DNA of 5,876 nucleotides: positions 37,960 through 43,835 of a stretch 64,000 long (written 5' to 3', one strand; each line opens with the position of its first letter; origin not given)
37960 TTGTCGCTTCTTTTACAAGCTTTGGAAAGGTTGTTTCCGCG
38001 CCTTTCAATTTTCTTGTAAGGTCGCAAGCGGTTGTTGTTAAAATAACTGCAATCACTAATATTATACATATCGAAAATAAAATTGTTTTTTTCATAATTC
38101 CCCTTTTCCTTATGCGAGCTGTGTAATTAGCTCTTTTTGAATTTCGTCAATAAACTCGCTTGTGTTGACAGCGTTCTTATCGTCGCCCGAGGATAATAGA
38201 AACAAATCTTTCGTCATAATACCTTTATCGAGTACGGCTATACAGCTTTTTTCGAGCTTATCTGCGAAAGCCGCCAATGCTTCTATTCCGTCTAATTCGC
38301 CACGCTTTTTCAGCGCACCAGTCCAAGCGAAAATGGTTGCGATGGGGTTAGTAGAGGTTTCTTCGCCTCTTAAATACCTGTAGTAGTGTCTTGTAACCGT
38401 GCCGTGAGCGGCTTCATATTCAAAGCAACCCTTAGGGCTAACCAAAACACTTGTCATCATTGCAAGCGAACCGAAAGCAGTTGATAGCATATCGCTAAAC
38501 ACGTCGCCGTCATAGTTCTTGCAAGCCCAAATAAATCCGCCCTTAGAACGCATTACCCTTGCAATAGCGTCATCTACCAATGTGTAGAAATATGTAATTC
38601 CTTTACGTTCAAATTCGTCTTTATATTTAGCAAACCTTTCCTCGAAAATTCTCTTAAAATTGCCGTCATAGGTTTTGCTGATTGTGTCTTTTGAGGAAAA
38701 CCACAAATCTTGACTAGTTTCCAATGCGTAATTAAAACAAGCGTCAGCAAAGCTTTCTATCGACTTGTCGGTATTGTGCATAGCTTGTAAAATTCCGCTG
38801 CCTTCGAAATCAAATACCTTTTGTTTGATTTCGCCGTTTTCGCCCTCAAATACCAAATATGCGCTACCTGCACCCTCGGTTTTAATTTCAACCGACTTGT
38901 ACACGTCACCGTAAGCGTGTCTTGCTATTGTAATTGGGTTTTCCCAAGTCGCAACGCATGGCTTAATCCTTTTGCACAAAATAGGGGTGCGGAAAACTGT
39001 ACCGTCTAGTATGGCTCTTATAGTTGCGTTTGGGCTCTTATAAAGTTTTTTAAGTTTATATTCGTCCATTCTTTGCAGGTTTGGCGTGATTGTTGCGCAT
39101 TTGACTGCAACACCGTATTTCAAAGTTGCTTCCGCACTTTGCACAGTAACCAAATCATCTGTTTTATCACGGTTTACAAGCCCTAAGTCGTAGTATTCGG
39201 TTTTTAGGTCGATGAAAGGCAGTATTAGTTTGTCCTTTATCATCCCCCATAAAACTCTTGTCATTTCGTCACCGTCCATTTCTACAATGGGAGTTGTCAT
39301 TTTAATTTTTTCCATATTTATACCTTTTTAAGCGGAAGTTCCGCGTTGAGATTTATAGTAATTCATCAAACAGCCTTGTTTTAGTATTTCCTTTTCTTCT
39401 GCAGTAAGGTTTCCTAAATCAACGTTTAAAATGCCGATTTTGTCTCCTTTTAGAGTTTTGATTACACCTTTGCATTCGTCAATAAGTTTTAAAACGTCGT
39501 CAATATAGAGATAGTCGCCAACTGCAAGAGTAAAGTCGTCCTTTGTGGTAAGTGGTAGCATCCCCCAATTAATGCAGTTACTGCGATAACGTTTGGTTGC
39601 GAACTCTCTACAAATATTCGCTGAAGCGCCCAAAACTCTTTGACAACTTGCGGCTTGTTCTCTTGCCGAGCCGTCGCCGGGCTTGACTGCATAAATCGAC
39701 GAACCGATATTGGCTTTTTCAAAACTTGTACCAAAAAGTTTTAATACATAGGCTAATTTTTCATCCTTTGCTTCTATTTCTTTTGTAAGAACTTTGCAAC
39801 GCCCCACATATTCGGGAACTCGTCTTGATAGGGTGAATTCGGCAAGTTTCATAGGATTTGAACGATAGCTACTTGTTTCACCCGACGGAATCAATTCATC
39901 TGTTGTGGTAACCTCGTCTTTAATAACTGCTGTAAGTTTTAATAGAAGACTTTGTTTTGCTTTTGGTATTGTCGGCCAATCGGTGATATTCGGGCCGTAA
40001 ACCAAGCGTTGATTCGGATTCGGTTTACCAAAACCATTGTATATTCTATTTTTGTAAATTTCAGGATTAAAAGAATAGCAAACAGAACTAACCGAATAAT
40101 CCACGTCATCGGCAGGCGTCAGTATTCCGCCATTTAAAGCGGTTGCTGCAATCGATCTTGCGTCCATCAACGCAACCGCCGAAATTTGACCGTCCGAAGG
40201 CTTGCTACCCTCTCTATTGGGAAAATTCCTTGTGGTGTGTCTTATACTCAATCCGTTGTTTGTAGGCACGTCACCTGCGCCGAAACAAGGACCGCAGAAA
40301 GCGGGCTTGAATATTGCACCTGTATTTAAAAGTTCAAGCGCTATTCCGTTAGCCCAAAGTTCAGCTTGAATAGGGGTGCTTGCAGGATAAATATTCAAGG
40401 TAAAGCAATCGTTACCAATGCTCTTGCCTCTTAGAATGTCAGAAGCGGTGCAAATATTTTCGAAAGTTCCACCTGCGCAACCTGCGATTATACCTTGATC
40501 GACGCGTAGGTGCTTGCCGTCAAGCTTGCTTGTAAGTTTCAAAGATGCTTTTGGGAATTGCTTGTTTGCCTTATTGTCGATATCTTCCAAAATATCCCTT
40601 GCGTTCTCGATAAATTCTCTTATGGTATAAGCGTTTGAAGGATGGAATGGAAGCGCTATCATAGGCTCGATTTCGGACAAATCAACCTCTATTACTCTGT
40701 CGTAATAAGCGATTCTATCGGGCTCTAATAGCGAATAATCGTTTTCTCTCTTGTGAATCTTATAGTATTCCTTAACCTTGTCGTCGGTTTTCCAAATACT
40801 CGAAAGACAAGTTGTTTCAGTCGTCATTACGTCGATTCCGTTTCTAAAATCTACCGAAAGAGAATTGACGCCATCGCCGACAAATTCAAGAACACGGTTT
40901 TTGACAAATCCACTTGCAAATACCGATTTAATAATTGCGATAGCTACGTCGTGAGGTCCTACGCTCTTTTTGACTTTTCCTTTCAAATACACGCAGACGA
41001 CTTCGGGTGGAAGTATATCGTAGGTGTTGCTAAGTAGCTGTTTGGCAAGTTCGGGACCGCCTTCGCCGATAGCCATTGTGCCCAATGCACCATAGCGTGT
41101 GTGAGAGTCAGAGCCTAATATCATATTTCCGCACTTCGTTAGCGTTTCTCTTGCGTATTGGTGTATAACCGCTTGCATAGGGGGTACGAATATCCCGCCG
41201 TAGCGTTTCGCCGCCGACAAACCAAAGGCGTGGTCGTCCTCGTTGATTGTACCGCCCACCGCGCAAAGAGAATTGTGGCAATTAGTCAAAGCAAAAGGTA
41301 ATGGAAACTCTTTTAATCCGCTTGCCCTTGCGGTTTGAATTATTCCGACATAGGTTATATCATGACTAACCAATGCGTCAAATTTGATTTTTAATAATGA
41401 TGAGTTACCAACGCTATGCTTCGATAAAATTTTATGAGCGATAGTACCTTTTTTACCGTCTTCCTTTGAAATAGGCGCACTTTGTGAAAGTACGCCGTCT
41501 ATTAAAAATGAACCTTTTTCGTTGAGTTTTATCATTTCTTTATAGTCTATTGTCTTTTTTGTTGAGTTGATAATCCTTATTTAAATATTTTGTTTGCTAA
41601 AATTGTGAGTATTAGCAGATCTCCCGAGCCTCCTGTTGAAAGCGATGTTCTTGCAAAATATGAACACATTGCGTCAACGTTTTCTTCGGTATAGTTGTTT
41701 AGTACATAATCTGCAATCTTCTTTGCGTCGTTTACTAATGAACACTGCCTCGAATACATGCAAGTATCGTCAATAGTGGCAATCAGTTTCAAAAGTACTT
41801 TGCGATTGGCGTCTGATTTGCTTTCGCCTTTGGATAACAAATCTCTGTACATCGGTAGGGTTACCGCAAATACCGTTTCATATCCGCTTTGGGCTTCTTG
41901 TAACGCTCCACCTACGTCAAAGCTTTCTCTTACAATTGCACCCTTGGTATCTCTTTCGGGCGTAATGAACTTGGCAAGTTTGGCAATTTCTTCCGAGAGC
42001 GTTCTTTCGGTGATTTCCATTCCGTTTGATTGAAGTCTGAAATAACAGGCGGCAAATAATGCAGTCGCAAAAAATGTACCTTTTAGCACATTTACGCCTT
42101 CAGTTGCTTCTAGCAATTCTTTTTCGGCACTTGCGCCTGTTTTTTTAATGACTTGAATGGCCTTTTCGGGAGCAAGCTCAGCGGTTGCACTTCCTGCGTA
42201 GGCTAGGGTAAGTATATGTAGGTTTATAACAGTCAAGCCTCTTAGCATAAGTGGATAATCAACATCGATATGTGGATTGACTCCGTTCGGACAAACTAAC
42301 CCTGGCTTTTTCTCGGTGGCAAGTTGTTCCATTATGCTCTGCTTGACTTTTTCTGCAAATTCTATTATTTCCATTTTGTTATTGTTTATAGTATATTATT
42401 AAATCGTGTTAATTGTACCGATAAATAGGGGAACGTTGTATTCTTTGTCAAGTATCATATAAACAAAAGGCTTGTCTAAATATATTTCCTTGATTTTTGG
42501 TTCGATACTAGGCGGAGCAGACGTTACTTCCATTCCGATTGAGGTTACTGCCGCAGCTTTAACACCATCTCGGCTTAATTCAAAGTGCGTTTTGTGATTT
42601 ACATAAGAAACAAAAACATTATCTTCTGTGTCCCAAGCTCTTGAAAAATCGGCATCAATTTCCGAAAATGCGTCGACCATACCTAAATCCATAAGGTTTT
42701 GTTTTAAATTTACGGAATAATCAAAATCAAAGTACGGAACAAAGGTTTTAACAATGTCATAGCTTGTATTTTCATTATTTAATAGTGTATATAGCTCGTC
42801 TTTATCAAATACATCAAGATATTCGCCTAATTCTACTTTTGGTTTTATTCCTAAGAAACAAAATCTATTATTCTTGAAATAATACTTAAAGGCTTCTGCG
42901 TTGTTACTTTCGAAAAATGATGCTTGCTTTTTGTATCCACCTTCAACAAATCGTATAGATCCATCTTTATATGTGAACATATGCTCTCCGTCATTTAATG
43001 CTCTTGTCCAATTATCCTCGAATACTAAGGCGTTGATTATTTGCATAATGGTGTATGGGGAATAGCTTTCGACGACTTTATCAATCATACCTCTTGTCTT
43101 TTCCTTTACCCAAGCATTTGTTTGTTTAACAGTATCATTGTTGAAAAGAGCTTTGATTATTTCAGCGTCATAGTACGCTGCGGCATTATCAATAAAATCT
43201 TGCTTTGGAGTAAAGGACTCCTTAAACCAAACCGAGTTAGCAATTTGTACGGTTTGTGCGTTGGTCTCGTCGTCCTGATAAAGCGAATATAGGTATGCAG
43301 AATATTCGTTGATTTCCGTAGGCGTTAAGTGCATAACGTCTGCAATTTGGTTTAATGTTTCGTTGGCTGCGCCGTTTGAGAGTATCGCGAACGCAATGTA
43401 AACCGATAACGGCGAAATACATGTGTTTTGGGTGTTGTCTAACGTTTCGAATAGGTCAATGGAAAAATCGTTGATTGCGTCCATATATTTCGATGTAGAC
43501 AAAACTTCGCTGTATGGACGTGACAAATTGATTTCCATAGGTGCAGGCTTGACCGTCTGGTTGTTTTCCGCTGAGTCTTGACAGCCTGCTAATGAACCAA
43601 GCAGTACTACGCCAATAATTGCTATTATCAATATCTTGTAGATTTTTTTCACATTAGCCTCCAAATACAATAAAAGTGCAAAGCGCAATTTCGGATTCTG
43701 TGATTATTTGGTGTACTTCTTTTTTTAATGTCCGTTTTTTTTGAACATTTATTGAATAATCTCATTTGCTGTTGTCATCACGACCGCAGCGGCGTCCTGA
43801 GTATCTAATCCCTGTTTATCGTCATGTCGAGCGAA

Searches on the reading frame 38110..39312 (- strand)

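Call 31: search_protein_families(library=pfam, proteins=[window:38110-39312:-], max_evalue=0.001)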
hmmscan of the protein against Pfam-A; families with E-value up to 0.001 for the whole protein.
window:38110-39312:- (400 aa): 1 family
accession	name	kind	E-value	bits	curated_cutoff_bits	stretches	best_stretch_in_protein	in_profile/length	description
PF00180.25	Iso_dh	-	4.5e-54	184.5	27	1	5-391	2-348/348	Isocitrate/isopropylmalate dehydrogenase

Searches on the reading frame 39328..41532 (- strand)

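Call 31: search_protein_families(library=pfam, proteins=[window:39328-41532:-], max_evalue=0.001)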
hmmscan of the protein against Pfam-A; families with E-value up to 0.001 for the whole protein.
window:39328-41532:- (734 aa): 2 families
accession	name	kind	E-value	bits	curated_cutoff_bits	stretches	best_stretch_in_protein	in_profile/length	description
PF00330.25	Aconitase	-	2e-87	294.5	28.7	1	34-462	2-462/463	Aconitase family (aconitate hydratase)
PF00694.25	Aconitase_C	-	1.5e-05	25.8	22.8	1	619-664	85-129/131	Aconitase C-terminal domain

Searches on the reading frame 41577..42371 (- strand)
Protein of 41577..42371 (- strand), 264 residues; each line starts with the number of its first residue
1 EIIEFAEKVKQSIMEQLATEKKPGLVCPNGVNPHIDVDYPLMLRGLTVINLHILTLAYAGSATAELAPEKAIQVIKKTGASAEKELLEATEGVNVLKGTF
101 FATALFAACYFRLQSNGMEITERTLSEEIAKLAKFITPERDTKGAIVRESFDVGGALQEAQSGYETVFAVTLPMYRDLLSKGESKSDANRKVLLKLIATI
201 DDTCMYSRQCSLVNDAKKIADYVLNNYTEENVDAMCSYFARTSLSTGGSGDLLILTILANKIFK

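Call 69: search_protein_families(library=pfam, proteins=[window:41577-42371:-], max_evalue=0.0001)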
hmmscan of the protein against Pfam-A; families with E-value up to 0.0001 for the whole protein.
window:41577-42371:- (264 aa): 1 family
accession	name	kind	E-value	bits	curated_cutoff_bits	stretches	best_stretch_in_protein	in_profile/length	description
PF01874.21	CitG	-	9.5e-37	127.6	27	1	9-259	4-283/284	ATP:dephospho-CoA triphosphoribosyl transferase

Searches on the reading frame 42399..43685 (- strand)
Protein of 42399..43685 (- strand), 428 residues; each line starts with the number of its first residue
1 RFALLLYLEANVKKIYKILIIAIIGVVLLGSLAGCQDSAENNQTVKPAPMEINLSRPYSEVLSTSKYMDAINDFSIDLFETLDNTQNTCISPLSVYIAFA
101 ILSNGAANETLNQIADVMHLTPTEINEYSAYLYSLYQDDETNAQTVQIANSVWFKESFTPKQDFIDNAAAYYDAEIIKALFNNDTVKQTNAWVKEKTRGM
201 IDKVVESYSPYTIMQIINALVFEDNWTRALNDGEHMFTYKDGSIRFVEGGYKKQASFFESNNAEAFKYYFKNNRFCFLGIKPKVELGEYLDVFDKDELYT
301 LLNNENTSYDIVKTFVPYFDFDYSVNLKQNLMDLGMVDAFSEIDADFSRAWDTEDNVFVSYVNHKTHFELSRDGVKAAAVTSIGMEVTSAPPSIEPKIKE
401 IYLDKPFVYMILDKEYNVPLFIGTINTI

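Call 69: search_protein_families(library=pfam, proteins=[window:42399-43685:-], max_evalue=0.0001)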
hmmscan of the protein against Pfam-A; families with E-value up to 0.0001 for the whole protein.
window:42399-43685:- (428 aa): 1 family
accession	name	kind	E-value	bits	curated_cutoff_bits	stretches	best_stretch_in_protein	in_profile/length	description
PF00079.25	Serpin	-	2.3e-63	215.1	27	1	70-426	2-368/370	Serpin (serine protease inhibitor)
